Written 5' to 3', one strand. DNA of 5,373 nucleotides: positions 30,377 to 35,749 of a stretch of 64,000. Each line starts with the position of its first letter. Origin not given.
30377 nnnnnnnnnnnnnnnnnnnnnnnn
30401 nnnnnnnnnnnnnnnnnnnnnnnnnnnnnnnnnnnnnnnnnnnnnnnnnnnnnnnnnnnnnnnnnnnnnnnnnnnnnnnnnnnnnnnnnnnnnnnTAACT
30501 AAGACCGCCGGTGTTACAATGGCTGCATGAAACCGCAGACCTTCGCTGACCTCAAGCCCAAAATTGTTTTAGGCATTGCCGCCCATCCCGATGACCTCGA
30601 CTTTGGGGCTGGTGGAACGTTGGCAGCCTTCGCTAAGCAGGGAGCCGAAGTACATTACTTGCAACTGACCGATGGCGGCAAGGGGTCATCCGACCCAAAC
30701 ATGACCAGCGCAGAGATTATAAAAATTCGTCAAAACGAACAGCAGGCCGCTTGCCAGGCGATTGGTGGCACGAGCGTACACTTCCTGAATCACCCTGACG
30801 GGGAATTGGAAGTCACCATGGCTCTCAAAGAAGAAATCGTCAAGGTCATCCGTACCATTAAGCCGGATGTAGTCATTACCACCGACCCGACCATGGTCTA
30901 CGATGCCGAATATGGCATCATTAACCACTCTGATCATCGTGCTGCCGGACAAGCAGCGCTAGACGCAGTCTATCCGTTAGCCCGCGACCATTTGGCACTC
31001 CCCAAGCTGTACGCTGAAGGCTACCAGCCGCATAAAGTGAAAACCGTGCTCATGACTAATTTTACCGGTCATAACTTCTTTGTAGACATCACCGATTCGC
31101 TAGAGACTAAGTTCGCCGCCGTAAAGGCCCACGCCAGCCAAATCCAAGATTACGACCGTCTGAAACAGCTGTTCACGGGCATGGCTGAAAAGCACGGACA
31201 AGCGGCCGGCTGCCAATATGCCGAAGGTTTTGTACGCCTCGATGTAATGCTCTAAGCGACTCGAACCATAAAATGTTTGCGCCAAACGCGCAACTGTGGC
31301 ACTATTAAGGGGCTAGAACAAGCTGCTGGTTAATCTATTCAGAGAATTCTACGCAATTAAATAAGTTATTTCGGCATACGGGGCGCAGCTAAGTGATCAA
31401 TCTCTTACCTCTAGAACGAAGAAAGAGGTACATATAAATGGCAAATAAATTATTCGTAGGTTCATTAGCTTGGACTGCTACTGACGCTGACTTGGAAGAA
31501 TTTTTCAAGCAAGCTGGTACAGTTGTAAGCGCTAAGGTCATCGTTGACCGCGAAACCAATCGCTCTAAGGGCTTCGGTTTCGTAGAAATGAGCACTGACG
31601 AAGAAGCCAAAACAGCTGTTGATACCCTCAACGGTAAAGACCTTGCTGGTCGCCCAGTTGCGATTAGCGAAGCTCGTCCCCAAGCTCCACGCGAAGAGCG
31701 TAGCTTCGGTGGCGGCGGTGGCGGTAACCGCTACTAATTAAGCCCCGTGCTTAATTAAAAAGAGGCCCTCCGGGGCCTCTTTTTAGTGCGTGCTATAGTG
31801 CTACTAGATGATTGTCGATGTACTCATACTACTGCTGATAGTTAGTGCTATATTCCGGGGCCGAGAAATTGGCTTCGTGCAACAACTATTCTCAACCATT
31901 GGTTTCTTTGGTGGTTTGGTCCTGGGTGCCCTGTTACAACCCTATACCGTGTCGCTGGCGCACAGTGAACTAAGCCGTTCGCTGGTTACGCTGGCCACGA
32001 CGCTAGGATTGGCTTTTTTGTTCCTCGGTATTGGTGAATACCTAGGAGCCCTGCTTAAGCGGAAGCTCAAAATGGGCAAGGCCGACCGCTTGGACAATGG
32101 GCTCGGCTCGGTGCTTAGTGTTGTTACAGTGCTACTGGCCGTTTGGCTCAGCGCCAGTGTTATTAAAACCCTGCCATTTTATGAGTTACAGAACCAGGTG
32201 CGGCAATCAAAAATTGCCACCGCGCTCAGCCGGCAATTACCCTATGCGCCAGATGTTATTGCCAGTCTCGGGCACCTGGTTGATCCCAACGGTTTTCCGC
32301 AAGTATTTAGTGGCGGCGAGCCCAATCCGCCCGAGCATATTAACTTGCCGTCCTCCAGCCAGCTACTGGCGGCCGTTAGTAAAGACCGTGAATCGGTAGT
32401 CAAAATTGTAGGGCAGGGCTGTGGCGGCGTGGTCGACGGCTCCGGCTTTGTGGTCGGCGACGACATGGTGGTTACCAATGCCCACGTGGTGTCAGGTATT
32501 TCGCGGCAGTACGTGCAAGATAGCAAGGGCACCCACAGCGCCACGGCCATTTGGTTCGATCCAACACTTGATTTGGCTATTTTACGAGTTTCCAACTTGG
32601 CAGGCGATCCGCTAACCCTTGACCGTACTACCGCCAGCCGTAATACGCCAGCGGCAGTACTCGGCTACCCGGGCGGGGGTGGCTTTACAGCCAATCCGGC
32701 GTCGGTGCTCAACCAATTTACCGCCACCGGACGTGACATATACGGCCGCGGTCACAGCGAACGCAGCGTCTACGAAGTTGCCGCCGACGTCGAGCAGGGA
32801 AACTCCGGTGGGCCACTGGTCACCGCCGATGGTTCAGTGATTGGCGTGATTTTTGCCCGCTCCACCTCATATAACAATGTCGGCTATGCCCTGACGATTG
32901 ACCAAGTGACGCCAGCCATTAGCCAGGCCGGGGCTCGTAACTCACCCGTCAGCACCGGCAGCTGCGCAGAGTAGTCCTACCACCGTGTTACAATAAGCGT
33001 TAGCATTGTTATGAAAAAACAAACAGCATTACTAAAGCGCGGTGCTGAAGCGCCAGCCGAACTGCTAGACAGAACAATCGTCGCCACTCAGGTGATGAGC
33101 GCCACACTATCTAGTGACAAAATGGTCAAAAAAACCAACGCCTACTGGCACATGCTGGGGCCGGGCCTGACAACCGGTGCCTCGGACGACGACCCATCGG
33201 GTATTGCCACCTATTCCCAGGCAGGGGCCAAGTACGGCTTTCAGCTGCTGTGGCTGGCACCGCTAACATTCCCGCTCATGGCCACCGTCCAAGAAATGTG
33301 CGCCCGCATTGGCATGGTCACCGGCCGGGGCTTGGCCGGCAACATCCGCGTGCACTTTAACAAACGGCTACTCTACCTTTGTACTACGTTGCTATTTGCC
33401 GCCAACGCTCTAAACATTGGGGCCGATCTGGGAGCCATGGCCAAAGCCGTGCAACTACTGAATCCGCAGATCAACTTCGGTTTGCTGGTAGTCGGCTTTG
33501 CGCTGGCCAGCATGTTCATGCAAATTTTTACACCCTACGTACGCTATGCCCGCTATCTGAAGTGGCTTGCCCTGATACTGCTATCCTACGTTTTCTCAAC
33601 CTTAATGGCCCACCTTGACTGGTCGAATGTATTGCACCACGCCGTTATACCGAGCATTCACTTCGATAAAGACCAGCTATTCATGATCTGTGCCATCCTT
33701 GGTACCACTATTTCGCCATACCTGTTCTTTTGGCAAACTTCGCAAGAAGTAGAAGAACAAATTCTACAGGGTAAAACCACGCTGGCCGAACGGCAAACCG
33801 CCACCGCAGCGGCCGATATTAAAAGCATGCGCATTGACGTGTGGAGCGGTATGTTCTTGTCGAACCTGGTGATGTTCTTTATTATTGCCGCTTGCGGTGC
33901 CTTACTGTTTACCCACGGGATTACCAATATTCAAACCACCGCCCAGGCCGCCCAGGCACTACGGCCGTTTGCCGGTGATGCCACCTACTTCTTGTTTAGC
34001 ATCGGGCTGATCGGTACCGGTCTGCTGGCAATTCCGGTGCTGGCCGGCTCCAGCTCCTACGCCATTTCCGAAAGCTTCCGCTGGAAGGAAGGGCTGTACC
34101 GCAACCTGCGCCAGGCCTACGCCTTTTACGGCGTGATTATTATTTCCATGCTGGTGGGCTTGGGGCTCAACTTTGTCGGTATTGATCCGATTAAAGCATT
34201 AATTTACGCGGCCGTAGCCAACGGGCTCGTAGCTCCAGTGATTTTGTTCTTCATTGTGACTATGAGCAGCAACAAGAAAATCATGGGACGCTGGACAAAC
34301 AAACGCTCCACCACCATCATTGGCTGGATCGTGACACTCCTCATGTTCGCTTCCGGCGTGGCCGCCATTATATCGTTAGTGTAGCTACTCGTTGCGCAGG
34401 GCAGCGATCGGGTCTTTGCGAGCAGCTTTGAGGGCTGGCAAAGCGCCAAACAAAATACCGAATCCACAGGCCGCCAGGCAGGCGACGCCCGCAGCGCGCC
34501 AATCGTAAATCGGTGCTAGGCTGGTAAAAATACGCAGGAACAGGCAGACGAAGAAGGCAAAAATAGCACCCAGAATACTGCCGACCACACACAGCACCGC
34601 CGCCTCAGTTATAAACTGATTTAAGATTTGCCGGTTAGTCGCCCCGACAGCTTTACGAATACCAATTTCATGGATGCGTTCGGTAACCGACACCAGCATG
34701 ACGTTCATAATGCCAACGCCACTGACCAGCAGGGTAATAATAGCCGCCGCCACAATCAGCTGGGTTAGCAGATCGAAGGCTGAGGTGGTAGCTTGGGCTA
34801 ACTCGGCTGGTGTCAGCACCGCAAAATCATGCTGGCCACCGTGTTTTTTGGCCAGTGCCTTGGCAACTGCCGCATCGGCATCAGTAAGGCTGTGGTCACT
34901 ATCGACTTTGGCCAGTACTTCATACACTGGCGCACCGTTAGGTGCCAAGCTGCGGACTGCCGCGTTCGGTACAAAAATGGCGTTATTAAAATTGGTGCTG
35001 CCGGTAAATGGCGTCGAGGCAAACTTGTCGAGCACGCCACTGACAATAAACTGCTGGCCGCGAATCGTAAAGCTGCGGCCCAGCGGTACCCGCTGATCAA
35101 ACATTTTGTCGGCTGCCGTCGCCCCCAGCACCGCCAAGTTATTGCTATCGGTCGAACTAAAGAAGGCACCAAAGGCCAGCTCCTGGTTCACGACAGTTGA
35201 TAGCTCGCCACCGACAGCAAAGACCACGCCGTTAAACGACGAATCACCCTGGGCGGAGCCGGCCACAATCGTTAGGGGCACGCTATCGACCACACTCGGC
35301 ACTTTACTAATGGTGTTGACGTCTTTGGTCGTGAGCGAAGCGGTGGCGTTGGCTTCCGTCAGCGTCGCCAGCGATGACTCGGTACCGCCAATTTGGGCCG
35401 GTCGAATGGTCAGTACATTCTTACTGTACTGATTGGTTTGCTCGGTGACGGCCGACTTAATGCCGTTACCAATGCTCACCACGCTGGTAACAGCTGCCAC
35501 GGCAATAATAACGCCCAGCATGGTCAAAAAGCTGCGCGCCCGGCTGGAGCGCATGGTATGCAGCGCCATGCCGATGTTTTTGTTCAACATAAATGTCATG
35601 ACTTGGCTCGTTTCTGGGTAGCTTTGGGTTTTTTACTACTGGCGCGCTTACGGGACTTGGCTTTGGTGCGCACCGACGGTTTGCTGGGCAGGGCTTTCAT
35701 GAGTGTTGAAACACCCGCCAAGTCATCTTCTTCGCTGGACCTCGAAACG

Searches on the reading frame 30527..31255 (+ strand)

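Call 80: search_protein_families(library=pfam, proteins=[window:30527-31255:+], max_evalue=0.00001)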
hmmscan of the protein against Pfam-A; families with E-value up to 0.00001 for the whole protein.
window:30527-31255:+ (242 aa): 1 family
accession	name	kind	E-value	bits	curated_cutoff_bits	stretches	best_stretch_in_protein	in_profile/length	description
PF02585.22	PIG-L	-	2.1e-30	106.3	28.2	1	17-147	3-128/129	GlcNAc-PI de-N-acetylase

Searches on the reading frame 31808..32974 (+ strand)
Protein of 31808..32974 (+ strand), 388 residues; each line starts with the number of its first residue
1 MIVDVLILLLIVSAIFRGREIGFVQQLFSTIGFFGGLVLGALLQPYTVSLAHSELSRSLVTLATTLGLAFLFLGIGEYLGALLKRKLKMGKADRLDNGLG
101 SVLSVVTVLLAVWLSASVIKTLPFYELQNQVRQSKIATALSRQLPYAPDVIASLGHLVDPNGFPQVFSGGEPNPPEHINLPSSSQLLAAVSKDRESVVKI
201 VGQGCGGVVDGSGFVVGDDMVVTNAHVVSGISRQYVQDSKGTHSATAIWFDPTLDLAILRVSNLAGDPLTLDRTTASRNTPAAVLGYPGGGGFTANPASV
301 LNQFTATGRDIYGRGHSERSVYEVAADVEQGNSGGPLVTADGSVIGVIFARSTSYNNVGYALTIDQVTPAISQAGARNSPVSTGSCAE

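Call 80: search_protein_families(library=pfam, proteins=[window:31808-32974:+], max_evalue=0.00001)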
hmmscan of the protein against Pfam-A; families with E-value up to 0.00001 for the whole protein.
window:31808-32974:+ (388 aa): 3 families
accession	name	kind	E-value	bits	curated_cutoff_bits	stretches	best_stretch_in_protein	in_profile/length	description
PF13365.12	Trypsin_2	-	7.7e-23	82.3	27.6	1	211-347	1-144/144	Trypsin-like peptidase domain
PF02674.22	Colicin_V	-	1.9e-16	60.8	29.3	1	3-142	1-141/144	Colicin V production protein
PF00089.32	Trypsin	-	1.4e-11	45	20.6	1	212-369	28-218/220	Trypsin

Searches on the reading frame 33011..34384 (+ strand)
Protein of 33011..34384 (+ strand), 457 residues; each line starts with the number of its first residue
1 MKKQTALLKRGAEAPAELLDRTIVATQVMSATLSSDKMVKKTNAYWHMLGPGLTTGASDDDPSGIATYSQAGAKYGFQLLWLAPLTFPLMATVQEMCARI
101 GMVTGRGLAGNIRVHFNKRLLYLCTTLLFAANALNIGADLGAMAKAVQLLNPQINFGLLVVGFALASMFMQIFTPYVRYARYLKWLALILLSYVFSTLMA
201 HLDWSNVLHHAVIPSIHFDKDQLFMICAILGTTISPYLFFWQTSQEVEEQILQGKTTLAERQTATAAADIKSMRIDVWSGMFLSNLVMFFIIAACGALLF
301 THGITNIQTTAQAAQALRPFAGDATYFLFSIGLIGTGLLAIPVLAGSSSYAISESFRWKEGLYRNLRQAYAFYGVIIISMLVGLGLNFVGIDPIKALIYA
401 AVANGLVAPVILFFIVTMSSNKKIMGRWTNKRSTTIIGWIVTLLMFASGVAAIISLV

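Call 80: search_protein_families(library=pfam, proteins=[window:33011-34384:+], max_evalue=0.00001)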
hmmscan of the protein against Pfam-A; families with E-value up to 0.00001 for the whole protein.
window:33011-34384:+ (457 aa): 1 family
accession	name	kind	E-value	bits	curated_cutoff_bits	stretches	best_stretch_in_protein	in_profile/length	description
PF01566.24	Nramp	-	3.1e-82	276.9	29.8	1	65-431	1-356/357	Natural resistance-associated macrophage protein-like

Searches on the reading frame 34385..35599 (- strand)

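Call 80: search_protein_families(library=pfam, proteins=[window:34385-35599:-], max_evalue=0.00001)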
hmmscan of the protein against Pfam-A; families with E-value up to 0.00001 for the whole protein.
window:34385-35599:- (404 aa): 2 families
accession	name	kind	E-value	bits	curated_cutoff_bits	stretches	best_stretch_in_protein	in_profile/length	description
PF12704.14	MacB_PCD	-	8e-30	105.1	27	1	23-247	1-206/207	MacB-like periplasmic core domain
PF02687.27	FtsX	-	1e-19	71.2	25.5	1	284-397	2-120/120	FtsX-like permease C-terminal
